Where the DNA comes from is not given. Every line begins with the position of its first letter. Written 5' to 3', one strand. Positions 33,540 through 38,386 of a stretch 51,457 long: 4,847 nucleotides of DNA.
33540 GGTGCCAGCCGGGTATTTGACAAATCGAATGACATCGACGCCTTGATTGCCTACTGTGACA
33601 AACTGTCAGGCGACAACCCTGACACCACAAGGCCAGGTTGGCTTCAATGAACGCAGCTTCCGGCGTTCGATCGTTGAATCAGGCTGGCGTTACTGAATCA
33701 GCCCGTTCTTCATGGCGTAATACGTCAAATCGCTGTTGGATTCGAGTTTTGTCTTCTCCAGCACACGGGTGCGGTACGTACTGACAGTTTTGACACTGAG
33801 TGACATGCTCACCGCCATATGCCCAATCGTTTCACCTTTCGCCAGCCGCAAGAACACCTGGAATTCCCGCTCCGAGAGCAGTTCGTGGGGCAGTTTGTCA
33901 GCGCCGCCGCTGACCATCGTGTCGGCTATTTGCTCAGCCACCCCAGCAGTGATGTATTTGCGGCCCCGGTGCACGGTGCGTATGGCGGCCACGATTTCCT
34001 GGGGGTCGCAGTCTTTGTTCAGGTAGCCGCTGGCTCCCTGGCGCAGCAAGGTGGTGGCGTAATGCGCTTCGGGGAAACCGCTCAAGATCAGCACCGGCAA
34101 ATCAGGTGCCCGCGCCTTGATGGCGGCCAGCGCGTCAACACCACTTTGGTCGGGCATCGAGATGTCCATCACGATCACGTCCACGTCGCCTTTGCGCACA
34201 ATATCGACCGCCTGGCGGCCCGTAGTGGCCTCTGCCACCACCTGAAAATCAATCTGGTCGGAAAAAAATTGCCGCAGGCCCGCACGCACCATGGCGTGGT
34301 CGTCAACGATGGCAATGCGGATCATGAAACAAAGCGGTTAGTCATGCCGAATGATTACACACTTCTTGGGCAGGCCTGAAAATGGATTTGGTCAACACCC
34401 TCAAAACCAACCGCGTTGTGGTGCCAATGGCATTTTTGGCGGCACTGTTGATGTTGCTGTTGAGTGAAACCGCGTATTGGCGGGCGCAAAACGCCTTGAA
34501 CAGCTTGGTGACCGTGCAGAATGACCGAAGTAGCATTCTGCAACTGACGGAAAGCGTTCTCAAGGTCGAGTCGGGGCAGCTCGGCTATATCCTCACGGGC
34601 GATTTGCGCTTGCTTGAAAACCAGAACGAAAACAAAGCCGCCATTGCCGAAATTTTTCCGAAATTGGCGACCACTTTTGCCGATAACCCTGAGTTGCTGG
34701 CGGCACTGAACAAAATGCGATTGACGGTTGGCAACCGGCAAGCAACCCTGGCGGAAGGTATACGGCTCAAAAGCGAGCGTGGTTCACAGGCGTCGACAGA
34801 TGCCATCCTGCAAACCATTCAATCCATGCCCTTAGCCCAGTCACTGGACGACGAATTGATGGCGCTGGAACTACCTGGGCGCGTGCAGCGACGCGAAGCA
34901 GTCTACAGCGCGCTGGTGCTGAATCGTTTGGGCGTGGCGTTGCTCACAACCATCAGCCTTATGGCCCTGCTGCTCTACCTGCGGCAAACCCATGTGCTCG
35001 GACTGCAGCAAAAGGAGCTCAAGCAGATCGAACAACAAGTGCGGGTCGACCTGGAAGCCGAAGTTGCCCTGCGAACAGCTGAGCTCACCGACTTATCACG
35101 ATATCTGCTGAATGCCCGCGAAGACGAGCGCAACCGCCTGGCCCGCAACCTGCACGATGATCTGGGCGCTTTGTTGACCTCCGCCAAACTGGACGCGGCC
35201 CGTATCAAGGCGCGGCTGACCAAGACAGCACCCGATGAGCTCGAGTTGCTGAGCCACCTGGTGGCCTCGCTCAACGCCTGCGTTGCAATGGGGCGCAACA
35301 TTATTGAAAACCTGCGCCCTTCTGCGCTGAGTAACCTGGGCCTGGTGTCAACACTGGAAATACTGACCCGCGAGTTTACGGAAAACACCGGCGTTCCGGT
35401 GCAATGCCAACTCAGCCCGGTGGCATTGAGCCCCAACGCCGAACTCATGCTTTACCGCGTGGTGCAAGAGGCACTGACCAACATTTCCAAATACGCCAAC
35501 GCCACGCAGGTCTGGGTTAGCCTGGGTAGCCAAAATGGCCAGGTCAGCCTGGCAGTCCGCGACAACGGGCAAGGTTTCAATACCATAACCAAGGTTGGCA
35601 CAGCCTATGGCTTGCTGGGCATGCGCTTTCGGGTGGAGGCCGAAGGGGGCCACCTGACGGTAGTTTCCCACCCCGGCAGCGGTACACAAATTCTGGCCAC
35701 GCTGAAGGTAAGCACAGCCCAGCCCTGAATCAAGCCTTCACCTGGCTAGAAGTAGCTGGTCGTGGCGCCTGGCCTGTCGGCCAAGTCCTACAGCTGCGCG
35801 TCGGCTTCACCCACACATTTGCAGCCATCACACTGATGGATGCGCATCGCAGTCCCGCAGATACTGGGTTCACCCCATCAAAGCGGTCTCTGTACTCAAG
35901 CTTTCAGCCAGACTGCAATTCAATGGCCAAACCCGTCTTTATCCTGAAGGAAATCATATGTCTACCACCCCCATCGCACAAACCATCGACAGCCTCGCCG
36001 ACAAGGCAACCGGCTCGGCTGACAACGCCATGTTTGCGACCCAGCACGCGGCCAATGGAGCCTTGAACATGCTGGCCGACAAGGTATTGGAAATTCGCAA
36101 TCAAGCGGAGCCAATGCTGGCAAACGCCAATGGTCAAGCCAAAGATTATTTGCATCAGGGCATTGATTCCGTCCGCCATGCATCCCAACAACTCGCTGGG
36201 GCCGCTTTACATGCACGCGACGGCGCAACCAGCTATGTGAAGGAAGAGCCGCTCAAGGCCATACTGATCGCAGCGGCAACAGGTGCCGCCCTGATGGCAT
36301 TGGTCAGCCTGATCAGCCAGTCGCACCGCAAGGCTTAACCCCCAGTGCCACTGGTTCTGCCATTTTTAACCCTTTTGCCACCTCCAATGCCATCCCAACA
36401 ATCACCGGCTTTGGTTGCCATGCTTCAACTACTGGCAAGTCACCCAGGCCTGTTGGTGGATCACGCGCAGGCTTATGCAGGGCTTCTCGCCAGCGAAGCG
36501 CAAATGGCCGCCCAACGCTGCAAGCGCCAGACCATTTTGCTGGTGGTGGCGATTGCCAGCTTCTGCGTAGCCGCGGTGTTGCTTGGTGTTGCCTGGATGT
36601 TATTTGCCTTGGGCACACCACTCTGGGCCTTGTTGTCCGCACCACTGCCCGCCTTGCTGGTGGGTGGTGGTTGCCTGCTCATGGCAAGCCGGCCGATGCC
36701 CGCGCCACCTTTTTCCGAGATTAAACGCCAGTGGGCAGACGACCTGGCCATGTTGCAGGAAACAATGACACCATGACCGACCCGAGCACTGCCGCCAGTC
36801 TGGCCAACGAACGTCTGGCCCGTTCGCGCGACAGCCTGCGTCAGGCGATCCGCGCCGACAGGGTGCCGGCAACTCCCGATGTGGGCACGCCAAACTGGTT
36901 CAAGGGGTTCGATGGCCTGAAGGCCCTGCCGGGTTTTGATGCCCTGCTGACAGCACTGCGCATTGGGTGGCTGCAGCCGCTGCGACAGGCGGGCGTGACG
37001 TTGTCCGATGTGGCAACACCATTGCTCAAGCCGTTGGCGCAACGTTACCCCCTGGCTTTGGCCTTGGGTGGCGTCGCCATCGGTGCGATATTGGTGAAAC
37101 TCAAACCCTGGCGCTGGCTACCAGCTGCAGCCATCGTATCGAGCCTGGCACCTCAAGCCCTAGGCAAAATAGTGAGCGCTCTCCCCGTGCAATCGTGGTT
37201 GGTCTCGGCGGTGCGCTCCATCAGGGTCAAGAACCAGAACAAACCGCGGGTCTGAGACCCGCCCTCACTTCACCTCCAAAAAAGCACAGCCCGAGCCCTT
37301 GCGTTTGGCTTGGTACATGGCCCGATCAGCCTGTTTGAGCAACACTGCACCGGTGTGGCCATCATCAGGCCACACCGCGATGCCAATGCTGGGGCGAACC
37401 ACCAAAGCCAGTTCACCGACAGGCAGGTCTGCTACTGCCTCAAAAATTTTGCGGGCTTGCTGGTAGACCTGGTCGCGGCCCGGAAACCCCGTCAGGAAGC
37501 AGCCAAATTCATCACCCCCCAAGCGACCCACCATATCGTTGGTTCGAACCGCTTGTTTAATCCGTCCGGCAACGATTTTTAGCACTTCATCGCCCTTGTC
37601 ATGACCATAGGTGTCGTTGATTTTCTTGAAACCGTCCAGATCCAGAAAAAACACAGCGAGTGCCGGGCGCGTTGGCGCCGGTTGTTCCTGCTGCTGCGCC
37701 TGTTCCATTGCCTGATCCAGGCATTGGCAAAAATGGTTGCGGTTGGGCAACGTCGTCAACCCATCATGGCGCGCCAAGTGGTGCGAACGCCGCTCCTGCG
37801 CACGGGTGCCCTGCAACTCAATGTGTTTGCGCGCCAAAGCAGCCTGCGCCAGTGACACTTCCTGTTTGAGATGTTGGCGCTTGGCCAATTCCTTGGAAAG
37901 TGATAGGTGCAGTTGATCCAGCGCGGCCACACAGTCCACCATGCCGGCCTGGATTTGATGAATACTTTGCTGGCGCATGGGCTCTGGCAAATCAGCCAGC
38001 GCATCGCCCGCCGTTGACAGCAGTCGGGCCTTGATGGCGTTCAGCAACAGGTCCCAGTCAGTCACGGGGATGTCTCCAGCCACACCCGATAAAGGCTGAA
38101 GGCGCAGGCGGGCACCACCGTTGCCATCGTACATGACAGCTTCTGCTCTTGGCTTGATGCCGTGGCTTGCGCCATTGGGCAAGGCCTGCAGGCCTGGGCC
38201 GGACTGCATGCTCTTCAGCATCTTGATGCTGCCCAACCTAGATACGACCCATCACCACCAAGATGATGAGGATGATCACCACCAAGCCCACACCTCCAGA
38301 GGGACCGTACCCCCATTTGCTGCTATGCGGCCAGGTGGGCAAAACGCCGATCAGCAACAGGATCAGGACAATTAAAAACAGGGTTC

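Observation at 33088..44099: Island-specific 7-2-7 operator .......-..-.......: signature of an undescribed local regulon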

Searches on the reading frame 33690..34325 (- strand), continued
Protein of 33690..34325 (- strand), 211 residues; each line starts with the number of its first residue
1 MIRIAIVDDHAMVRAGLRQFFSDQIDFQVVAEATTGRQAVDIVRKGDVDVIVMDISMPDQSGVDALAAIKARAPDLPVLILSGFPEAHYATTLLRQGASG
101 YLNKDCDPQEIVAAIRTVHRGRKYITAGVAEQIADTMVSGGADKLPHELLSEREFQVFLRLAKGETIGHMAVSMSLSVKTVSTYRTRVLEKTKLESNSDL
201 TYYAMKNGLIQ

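Call 42: find_encoding_contigs(protein=P0077, flank=10000, max_places=1)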
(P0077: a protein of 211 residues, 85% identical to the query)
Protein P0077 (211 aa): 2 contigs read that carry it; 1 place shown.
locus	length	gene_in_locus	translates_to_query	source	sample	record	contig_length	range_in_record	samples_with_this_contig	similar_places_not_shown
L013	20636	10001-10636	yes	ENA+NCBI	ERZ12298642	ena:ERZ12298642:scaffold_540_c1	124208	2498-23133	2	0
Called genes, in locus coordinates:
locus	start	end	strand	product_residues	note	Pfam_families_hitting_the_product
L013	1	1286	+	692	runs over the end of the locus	PF00072:Response_reg, PF00989:PAS, PF08448:PAS_4, PF13426:PAS_9 (faint), PF00990:GGDEF, PF00563:EAL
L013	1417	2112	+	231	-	PF00027:cNMP_binding (weak), PF13545:HTH_Crp_2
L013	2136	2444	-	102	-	PF14384:BrnA_antitoxin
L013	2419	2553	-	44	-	-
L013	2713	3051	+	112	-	PF13545:HTH_Crp_2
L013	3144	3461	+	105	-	PF05973:Gp49 (weak)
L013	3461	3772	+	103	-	PF21716:dnstrm_HI1420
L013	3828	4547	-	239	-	PF01988:VIT1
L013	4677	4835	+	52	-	PF11752:DUF3309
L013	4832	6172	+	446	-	PF23500:DUF7133, PF01436:NHL (faint), PF22807:TrAA12, PF07995:GSDH, PF22807:TrAA12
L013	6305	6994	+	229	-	-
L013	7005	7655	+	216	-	PF00583:Acetyltransf_1 (weak)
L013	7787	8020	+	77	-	-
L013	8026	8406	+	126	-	-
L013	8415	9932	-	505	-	PF00479:G6PD_N, PF02781:G6PD_C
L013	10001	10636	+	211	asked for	PF00072:Response_reg, PF00196:GerE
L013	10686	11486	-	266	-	PF01177:Asp_Glu_race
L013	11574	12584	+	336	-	PF13609:Porin_4, PF00267:Porin_1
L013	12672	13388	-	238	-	PF04172:LrgB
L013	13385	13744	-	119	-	PF03788:LrgA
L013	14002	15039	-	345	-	PF04393:DUF535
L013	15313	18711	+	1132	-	PF00128:Alpha-amylase, PF16657:Malt_amylase_C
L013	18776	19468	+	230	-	PF05552:MS_channel_1st_1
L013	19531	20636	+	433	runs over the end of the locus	PF25917:BSH_RND, PF25876:HH_MFP_RND (weak), PF25954:Beta-barrel_RND_2, PF25990:Beta-barrel_YknX (weak), PF25989:YknX_C (weak)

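Call 43: find_encoding_contigs(protein=P0104, flank=10000, max_places=1)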
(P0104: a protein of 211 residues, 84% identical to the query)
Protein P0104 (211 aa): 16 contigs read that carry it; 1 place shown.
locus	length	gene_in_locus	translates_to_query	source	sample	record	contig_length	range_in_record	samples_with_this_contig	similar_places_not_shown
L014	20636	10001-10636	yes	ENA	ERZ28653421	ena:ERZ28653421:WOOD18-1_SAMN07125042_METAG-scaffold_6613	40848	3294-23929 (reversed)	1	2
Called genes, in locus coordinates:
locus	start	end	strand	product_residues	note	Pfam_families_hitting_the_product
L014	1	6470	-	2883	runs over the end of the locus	PF10091:Glycoamylase, PF06165:GH94_b-supersand, PF17167:Glyco_hydro_94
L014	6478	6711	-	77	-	-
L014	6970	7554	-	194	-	-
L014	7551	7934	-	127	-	PF07332:Phage_holin_3_6 (weak)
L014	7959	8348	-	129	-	-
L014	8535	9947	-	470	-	PF05227:CHASE3, PF07730:HisKA_3, PF02518:HATPase_c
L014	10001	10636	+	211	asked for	PF00072:Response_reg, PF00196:GerE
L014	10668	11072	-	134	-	PF00072:Response_reg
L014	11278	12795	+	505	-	PF04069:OpuAC, PF00528:BPD_transp_1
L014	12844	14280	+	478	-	PF02646:RmuC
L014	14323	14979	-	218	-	PF00462:Glutaredoxin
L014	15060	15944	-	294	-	PF00763:THF_DHG_CYH, PF02882:THF_DHG_CYH_C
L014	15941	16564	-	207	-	PF00072:Response_reg, PF08281:Sigma70_r4_2 (faint), PF00196:GerE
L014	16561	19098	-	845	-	PF00989:PAS, PF08448:PAS_4, PF13188:PAS_8 (weak), PF13426:PAS_9, PF08447:PAS_3 (faint), PF00512:HisKA, PF02518:HATPase_c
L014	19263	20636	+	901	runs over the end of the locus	PF28598:PDH_E1_N, PF00456:Transketolase_N, PF17831:PDH_E1_M, PF22613:Transketolase_C_1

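Call 44: find_encoding_contigs(protein=P0036, flank=10000, max_places=1)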
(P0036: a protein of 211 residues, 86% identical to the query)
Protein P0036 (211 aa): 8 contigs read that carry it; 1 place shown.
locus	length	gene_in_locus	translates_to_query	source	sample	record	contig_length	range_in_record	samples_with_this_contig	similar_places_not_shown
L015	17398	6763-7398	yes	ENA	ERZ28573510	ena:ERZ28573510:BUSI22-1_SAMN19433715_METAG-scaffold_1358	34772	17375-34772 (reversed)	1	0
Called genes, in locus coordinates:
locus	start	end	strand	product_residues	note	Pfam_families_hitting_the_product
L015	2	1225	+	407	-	?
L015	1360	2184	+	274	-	PF08668:HDOD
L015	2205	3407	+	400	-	PF01734:Patatin (weak)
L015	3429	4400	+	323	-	PF17773:UPF0176_N, PF00581:Rhodanese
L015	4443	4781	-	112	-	PF04972:BON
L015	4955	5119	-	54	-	PF07043:DUF1328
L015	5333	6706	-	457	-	PF05227:CHASE3, PF07730:HisKA_3, PF02518:HATPase_c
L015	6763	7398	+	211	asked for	PF00072:Response_reg, PF00196:GerE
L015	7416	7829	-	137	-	PF00072:Response_reg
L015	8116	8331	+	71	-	PF13441:Gly-zipper_YMGG (weak)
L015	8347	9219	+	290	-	PF21295:Bact_transglu_N_2, PF01841:Transglut_core, PF04473:DUF553 (weak)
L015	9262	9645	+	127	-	PF14346:DUF4398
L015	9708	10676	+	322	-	PF14346:DUF4398, PF00691:OmpA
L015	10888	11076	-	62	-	PF11346:DUF3149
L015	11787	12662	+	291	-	PF13279:4HBT_2, PF03061:4HBT, PF00583:Acetyltransf_1, PF13673:Acetyltransf_10, PF13508:Acetyltransf_7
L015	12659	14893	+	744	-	PF04932:Wzy_C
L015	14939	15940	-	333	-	-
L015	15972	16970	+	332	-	PF02618:YceG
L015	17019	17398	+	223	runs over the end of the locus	PF02223:Thymidylate_kin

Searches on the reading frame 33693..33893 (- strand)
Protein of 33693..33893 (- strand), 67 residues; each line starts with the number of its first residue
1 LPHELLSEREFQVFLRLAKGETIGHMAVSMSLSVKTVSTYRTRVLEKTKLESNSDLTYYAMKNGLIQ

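Call 34: search_solved_structures(query=window:33693-33893:-, show_alignments=5, max_evalue=0.01)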
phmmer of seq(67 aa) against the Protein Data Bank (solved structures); distinct sequences matched with E-value up to 0.01: 15.
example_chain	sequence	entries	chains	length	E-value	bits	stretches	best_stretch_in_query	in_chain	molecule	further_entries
7ve4_A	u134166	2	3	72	1.1e-07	35.3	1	3-67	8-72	DNA-binding response regulator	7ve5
2rnj_A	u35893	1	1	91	2.2e-07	34.3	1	3-67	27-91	Response regulator protein vraR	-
4gvp_A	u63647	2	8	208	1e-06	32.2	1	3-67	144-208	Response regulator protein vraR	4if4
7ve6_A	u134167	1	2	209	1.1e-06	32.2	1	3-67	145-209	Response regulator protein VraR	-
4wt0_B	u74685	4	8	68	7.2e-06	29.5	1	3-66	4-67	Response regulator receiver domain protein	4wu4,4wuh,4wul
4wsz_A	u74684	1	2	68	1e-05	29.1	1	3-66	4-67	Response regulator receiver domain protein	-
5hev_A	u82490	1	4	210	1.1e-05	29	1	3-66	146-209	Response regulator protein VraR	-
5f64_A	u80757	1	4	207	3.2e-05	27.5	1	5-64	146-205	Positive transcription regulator EvgA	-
8zwn_A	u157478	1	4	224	3.7e-05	27.3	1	5-64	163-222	DNA-binding transcriptional activator EvgA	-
7vim_A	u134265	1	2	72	0.00078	23.2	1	6-66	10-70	Protein EsrB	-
8a5r_AAA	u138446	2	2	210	0.0018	22.1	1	5-65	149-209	Light-activated DNA-binding protein EL222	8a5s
3p7n_A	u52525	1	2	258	0.0037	21.1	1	5-64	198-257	Sensor histidine kinase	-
3clo_A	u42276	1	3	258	0.0071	20.2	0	4-51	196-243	Transcriptional regulator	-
7x1k_A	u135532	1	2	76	0.0082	20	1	2-66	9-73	Chemotaxis protein CheY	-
1x3u_A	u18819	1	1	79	0.009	19.9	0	5-64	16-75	Transcriptional regulatory protein fixJ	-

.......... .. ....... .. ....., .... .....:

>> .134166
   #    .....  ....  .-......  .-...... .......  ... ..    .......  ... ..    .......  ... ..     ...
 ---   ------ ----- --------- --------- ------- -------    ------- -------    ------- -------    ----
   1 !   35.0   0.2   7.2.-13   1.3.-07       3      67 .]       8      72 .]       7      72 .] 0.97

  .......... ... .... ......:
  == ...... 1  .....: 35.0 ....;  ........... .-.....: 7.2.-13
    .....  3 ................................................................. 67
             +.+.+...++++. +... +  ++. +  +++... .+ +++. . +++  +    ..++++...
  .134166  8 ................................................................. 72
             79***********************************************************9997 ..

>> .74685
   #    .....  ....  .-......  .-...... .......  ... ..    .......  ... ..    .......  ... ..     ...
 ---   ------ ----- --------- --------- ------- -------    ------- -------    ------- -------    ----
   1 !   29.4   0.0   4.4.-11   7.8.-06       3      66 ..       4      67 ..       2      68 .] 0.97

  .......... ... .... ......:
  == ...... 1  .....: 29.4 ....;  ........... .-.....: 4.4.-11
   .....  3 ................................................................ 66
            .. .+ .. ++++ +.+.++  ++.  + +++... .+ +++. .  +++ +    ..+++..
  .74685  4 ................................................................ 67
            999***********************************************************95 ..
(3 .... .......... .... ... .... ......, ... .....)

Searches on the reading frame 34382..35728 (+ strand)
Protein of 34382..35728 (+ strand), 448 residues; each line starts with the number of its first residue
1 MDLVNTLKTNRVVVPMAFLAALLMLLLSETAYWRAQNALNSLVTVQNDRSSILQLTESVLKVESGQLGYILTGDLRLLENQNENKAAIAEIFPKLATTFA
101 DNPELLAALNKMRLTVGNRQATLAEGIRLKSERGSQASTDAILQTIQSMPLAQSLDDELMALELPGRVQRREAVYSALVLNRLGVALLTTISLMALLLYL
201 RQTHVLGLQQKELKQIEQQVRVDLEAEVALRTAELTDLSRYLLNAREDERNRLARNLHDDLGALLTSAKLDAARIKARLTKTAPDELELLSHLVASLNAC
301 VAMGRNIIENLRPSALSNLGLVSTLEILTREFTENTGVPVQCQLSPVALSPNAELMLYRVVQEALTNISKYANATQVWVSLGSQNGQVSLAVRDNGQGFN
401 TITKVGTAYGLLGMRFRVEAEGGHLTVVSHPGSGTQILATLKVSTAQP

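Call 6: search_protein_families(library=pfam, proteins=[window:34382-35728:+], max_evalue=0.01)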
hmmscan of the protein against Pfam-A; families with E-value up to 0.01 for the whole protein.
window:34382-35728:+ (448 aa): 4 families
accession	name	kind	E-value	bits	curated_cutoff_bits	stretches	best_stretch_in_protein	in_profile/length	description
PF05227.19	CHASE3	-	3.6e-13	50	28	1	49-156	12-118/138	CHASE3 domain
PF02518.31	HATPase_c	-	2.3e-12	47.8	26.4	1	354-443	3-109/111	Histidine kinase-, DNA gyrase B-, and HSP90-like ATPase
PF07730.19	HisKA_3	-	2.2e-10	41.4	24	1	249-316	1-68/68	Histidine kinase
PF13581.12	HATPase_c_2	-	0.0015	18.9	27.4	1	360-402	35-82/127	Histidine kinase-like ATPase domain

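Call 8: find_related_loci(query=window:34382-35728:+, collection=genome_contigs, flank=10000)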
Query window:34382-35728:+ (448 aa) in genome_contigs; peptide patterns used: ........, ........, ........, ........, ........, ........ (x = any residue, [..] = any of these).
102 stretches matched a pattern; 5 encode a relative of the query (tblastn E <= 1e-3); 5 distinct loci.
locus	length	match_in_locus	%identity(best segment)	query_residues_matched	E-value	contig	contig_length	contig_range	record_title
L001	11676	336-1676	70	1-447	0e+0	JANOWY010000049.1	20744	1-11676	MAG: Rhodoferax sp. isolate VAR_35_metabat_311 VAR_35_k141_5494613, whole genome shotgun sequence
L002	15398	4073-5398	56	1-442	1e-144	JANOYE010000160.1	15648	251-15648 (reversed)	MAG: Rhodoferax sp. isolate VAR_83_metabat_228 VAR_83_k141_1981601, whole genome shotgun sequence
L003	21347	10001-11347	49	1-447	1e-129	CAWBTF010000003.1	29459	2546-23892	MAG: uncultured beta proteobacterium isolate MFD04651.bin.1.131 genome assembly, contig: contig_13336, whole genome shot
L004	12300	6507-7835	49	1-441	3e-118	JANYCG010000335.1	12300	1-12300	MAG: Burkholderiales bacterium isolate 336R_metabinner_127_sub 336R_k141_982297, whole genome shotgun sequence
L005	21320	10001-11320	47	7-444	2e-114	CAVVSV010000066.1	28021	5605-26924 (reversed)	MAG: uncultured beta proteobacterium isolate MFD02832.bin.2.65 genome assembly, contig: contig_57390, whole genome shotg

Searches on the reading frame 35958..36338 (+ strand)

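Call 6: search_protein_families(library=pfam, proteins=[window:35958-36338:+], max_evalue=0.01)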
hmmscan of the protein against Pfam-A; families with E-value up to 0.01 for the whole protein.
window:35958-36338:+ (126 aa): 1 family
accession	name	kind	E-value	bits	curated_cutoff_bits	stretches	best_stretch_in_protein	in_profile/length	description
PF19029.5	DUF883_C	-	0.00013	21.9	27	1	90-117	1-28/30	DUF883 C-terminal glycine zipper region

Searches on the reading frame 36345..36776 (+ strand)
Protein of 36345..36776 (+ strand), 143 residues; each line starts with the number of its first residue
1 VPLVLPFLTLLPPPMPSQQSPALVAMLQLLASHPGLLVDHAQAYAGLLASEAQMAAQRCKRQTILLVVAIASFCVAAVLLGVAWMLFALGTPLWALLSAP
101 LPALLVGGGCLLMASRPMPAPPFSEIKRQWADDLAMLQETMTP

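Call 6: search_protein_families(library=pfam, proteins=[window:36345-36776:+], max_evalue=0.01)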
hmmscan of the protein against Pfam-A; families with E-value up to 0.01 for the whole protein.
window:36345-36776:+ (143 aa): 2 families
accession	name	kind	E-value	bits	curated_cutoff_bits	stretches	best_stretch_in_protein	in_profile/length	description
PF07332.16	Phage_holin_3_6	-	0.00033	21.1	28.4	1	42-114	9-83/116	Putative Actinobacterial Holin-X, holin superfamily III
PF11674.13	DUF3270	-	0.0029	18.2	25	1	54-105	27-77/86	Protein of unknown function (DUF3270)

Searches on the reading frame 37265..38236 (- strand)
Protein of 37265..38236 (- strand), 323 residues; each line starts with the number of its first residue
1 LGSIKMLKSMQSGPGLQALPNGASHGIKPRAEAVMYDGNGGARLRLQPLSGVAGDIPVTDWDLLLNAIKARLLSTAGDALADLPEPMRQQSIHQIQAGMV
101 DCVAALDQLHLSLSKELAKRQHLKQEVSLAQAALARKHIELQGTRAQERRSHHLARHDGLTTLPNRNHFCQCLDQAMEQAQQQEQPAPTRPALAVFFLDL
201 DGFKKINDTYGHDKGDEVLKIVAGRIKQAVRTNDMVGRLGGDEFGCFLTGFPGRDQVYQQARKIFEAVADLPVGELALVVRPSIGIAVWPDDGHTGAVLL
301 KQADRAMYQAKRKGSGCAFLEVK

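Call 6: search_protein_families(library=pfam, proteins=[window:37265-38236:-], max_evalue=0.01)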
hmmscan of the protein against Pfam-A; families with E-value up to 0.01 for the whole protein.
window:37265-38236:- (323 aa): 1 family
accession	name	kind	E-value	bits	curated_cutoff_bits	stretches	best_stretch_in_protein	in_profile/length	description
PF00990.26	GGDEF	-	1.6e-43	148.7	23.8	1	155-315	1-159/161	Diguanylate cyclase, GGDEF domain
